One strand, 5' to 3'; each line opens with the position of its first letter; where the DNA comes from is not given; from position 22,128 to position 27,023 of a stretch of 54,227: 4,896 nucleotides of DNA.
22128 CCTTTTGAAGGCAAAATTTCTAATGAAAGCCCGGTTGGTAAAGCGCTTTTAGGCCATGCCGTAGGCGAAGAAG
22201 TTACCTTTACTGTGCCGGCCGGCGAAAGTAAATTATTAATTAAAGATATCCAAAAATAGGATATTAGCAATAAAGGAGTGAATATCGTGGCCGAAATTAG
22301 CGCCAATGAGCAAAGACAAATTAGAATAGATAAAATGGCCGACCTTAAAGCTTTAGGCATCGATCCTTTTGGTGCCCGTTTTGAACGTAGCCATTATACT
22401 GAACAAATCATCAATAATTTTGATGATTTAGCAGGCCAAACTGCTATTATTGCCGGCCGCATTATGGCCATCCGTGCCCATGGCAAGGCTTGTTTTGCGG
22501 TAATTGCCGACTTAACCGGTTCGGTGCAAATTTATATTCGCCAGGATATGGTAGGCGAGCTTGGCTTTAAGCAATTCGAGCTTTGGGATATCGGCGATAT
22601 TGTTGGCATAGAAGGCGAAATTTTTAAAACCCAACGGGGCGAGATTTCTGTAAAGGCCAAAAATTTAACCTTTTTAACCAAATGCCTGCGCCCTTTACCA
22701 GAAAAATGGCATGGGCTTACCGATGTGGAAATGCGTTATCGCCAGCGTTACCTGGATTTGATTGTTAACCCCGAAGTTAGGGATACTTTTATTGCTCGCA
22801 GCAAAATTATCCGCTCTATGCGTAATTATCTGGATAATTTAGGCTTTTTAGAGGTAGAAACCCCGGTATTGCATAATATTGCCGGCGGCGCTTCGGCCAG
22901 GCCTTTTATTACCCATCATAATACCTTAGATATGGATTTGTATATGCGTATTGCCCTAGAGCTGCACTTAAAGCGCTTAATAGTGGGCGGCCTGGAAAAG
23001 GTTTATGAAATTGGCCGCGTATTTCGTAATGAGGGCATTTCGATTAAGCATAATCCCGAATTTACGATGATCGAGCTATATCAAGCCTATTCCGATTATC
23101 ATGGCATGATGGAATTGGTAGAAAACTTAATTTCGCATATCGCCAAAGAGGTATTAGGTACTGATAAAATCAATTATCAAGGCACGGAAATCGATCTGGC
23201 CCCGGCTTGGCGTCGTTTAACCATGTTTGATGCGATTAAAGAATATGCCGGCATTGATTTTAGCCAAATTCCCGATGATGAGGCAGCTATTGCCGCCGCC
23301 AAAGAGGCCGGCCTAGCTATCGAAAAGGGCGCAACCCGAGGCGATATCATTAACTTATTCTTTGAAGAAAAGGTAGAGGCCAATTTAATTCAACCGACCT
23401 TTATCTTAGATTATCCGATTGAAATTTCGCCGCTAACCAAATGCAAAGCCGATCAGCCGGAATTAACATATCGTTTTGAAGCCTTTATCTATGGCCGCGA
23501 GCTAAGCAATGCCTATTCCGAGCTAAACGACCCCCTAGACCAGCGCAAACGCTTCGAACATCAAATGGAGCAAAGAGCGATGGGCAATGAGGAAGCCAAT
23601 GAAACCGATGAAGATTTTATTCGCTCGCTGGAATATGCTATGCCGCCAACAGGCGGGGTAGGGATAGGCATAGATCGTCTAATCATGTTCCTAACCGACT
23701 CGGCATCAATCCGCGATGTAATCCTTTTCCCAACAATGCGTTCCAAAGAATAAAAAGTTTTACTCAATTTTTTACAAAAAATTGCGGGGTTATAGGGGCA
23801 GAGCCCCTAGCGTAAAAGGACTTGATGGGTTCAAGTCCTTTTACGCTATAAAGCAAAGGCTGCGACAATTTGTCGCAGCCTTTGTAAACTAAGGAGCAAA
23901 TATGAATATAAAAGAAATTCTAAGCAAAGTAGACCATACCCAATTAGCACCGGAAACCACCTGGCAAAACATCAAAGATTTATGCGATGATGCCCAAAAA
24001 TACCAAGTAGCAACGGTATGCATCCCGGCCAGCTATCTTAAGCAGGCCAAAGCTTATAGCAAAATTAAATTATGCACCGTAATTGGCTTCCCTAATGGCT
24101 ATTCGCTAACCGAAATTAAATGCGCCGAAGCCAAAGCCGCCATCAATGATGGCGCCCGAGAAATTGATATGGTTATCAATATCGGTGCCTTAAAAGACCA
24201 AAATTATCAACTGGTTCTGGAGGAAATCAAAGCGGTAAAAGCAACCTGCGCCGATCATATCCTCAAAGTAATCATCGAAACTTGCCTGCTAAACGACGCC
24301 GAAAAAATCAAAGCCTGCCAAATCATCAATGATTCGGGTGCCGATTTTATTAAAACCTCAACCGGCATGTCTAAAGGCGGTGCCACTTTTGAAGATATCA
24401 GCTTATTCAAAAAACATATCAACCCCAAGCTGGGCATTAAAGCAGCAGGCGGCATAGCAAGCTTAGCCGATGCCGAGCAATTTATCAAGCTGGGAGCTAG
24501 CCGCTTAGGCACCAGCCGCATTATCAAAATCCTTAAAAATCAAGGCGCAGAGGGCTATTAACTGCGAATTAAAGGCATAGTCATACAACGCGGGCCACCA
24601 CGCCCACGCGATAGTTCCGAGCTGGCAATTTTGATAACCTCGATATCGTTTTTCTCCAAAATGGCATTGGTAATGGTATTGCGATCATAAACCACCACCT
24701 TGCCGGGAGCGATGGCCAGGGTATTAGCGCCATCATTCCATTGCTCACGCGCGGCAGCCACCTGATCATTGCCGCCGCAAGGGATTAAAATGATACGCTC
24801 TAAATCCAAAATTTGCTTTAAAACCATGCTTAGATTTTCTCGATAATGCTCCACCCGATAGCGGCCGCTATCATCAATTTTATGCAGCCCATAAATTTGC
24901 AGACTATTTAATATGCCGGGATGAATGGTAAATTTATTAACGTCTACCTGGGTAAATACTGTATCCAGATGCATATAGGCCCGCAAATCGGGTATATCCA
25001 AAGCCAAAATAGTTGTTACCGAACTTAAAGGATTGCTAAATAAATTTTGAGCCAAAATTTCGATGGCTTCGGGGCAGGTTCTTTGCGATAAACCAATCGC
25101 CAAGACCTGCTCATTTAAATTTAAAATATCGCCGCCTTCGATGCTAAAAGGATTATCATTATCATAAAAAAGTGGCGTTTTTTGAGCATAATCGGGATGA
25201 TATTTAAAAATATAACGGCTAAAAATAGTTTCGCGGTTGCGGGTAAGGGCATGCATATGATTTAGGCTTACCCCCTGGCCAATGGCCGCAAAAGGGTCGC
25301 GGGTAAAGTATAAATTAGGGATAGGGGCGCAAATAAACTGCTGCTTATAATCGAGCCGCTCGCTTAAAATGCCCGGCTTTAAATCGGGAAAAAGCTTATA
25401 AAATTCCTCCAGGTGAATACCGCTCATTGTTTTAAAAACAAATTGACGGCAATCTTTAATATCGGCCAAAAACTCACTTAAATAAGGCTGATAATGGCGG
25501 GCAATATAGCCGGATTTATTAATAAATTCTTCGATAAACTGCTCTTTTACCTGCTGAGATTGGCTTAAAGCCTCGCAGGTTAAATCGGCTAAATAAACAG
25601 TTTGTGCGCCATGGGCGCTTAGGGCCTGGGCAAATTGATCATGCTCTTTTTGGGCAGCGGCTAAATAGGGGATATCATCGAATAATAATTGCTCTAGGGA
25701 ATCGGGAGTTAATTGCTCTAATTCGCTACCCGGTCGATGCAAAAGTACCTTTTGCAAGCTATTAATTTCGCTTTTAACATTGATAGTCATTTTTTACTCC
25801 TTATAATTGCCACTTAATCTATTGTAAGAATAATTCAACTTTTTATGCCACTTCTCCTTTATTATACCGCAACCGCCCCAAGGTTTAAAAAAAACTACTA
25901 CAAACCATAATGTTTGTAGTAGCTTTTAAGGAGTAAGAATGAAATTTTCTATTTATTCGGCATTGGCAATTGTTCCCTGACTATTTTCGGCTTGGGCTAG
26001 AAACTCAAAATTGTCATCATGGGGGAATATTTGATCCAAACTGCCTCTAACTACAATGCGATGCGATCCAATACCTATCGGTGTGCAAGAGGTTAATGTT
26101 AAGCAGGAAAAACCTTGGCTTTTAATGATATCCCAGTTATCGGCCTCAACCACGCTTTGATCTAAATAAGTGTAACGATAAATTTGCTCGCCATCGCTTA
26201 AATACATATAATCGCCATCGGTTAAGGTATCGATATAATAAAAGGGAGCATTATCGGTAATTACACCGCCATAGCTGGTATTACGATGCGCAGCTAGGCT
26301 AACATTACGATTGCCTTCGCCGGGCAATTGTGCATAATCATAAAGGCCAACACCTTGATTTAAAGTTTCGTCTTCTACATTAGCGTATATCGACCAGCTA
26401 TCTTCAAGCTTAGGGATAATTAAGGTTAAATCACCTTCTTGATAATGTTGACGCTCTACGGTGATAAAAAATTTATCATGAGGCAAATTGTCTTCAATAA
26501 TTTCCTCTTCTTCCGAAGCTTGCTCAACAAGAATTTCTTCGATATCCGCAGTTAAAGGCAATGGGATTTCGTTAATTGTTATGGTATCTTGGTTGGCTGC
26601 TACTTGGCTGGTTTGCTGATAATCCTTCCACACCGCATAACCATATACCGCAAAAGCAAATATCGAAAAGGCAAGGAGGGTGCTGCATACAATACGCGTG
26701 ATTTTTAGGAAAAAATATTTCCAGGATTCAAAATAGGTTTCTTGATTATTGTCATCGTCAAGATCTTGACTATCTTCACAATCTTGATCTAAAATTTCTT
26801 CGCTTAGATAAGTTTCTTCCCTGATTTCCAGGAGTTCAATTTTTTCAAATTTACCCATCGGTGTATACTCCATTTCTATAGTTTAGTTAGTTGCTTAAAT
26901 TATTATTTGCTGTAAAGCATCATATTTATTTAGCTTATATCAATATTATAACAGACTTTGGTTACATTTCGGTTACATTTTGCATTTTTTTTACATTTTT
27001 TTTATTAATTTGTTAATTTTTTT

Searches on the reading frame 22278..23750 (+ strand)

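Call 7: search_protein_families(library=pfam, proteins=[window:22278-23750:+], max_evalue=0.001)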
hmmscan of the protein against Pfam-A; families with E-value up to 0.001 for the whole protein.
window:22278-23750:+ (491 aa): 3 families
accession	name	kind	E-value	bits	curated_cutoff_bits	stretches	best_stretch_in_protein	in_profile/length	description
PF00152.25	tRNA-synt_2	-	3.9e-93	312.3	25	1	150-487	2-307/308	tRNA synthetases class II (D, K and N)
PF01336.31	tRNA_anti-codon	-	2.8e-16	59.6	27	1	57-131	2-73/75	OB-fold nucleic acid binding domain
PF01409.25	tRNA-synt_2d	-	7.1e-05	22.8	19.8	0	241-298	104-160/246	tRNA synthetases class II core domain (F)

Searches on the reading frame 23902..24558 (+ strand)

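Call 7: search_protein_families(library=pfam, proteins=[window:23902-24558:+], max_evalue=0.001)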
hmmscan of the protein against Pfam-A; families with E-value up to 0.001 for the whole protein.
window:23902-24558:+ (219 aa): 1 family
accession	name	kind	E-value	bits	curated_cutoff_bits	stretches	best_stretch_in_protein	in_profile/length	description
PF01791.15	DeoC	-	7.2e-22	78.6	23.8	1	9-194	5-204/229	DeoC/LacD family aldolase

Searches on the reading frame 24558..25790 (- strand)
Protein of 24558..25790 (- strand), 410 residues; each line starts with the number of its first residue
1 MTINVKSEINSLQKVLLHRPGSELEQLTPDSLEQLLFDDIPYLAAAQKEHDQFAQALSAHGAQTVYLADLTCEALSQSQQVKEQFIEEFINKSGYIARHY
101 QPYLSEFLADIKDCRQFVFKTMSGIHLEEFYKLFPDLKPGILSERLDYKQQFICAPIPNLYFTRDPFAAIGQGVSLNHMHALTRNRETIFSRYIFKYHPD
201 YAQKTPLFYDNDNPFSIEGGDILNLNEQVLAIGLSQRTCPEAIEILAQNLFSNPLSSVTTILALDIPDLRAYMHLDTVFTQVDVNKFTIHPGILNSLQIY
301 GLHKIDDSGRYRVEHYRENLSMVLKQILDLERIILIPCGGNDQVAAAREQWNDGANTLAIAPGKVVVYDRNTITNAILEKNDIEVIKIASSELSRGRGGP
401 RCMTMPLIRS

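Call 7: search_protein_families(library=pfam, proteins=[window:24558-25790:-], max_evalue=0.001)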
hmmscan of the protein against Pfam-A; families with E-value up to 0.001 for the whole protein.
window:24558-25790:- (410 aa): 2 families
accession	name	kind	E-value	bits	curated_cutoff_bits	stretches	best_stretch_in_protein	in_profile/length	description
PF02274.22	ADI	-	1.4e-114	383.5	22.8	1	34-409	2-377/377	Arginine deiminase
PF19420.4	DDAH_eukar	-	1.2e-06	28.5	23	0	157-256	57-161/291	N,N dimethylarginine dimethylhydrolase, eukaryotic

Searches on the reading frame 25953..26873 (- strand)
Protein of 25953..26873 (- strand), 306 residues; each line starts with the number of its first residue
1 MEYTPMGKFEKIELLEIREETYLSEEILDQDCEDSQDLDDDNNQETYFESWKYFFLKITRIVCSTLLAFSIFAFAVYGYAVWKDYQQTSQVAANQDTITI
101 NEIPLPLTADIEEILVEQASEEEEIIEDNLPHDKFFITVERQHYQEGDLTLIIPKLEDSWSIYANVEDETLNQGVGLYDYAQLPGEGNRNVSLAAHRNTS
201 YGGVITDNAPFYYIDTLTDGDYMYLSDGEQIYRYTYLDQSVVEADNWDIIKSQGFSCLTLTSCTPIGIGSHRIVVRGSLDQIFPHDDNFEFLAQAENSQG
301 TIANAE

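Call 7: search_protein_families(library=pfam, proteins=[window:25953-26873:-], max_evalue=0.001)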
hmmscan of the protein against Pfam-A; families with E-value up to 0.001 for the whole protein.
window:25953-26873:- (306 aa): 1 family
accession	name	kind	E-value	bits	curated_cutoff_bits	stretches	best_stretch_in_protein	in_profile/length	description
PF04203.18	Sortase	-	1.2e-20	73.9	26.6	1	152-279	2-124/125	Sortase domain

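Call 19: search_protein_families(library=ncbifam, proteins=[window:25953-26873:-], max_evalue=0.1)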
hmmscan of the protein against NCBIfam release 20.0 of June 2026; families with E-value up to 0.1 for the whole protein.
window:25953-26873:- (306 aa): 7 families
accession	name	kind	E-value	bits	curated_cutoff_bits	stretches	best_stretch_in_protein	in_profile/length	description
NF033745.1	class_C_sortase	subfamily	9e-20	71.4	160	1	66-277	6-218/220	class C sortase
TIGR01076.1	sortase_fam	subfamily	5.1e-19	68.4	39.35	1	151-277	3-125/136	sortase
NF033747.1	class_E_sortase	subfamily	1.9e-18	67.1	160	1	78-282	17-208/211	class E sortase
NF058671.1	sortase_SrtD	exception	2.6e-18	66.4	140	1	136-275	50-183/187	class D sortase, LPxTATN-specific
NF033746.1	class_D_sortase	subfamily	9.8e-17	61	165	1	150-275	12-129/135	class D sortase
TIGR03784.1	marine_sortase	equivalog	0.00015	21.5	158.25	1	144-267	49-160/174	class GN sortase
TIGR04125.1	exosort_PGF_TRM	exception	0.074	12.5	75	1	47-139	37-129/271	archaeosortase A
